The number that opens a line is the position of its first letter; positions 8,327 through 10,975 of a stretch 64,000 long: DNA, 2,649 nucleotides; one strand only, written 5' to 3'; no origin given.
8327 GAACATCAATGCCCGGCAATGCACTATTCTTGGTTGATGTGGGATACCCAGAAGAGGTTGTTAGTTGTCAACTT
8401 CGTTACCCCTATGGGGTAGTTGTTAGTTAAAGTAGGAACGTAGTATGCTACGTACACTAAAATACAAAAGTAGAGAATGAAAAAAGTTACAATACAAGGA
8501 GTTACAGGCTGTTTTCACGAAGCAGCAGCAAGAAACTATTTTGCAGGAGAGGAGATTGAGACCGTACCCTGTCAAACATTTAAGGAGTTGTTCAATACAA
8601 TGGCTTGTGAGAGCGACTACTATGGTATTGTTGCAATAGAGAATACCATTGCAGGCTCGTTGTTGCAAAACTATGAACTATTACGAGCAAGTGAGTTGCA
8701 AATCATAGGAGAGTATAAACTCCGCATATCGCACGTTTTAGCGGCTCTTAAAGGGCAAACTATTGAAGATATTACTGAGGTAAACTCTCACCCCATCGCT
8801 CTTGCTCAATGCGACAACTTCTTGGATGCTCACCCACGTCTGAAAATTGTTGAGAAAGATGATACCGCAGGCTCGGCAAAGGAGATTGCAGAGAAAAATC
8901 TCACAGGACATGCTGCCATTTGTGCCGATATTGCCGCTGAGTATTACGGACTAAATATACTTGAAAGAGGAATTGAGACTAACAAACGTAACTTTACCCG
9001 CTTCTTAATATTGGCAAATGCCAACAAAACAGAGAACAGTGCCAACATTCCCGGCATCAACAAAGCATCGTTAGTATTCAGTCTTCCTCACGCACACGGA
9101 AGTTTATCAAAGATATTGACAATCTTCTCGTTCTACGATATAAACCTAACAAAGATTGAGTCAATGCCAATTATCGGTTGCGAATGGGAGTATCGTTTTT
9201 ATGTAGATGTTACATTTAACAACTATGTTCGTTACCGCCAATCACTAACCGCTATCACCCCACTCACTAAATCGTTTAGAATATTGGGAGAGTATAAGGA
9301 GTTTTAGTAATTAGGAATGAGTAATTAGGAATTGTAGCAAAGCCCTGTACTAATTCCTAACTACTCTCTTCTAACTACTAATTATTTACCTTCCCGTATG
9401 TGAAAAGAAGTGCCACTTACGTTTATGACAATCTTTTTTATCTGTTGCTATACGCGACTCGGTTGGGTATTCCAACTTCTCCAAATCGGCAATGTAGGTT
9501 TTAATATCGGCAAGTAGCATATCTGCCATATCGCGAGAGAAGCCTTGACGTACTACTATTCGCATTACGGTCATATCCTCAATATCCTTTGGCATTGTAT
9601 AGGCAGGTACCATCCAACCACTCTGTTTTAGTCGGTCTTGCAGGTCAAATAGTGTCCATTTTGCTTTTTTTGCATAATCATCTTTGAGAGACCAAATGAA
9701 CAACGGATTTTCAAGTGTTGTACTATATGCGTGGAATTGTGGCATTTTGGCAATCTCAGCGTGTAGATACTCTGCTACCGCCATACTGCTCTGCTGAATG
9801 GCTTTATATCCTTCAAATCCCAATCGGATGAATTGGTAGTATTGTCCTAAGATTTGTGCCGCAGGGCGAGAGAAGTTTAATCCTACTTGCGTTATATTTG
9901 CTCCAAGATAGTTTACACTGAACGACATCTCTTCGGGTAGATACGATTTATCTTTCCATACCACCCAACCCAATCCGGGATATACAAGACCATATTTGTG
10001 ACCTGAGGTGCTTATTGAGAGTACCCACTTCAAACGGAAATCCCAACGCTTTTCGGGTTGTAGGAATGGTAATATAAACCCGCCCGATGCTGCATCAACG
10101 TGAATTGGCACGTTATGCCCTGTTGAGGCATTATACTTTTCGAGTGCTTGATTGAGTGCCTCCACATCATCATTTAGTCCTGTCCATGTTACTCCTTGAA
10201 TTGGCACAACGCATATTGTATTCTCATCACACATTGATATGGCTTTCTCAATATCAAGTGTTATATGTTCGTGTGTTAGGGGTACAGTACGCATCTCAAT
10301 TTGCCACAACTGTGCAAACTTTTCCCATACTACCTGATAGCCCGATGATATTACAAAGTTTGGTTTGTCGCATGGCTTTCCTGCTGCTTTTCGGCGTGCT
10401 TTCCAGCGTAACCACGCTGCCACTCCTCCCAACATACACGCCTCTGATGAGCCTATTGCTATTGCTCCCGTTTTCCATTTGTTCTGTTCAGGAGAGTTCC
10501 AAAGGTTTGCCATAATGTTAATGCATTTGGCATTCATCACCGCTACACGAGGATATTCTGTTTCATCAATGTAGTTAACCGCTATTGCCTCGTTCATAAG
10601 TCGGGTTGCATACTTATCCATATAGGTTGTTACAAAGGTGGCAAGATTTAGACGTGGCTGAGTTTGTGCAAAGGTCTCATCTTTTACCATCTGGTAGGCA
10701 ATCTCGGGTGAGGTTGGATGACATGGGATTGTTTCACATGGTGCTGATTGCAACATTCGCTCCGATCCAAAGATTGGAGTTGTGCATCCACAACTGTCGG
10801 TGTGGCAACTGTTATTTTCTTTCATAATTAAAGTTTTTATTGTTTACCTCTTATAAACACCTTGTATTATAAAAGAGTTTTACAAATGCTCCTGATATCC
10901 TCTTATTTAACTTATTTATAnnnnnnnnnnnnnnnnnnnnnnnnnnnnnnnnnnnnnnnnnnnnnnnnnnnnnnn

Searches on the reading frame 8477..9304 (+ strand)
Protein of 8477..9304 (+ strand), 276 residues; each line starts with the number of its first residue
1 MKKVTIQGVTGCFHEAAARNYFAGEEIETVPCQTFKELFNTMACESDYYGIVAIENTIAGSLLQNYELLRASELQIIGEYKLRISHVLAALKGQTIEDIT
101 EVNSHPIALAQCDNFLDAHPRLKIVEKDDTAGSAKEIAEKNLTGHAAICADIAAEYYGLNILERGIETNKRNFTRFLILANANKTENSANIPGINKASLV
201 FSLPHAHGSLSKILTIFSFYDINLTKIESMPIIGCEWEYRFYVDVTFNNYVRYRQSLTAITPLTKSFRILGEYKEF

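Call 49: search_protein_families(library=pfam, proteins=[window:8477-9304:+], max_evalue=0.00001)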
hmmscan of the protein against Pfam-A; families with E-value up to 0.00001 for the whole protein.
window:8477-9304:+ (276 aa): 1 family
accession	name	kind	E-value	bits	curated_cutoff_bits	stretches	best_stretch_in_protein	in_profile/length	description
PF00800.23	PDT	-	1.5e-55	188.3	25.2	1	4-182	1-179/181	Prephenate dehydratase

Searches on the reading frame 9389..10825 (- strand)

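Call 49: search_protein_families(library=pfam, proteins=[window:9389-10825:-], max_evalue=0.00001)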
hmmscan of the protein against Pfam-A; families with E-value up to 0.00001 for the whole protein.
window:9389-10825:- (479 aa): 1 family
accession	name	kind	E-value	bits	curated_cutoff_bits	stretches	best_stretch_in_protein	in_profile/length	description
PF00282.25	Pyridoxal_deC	-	9.4e-68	229.1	27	1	61-368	30-363/375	Pyridoxal-dependent decarboxylase conserved domain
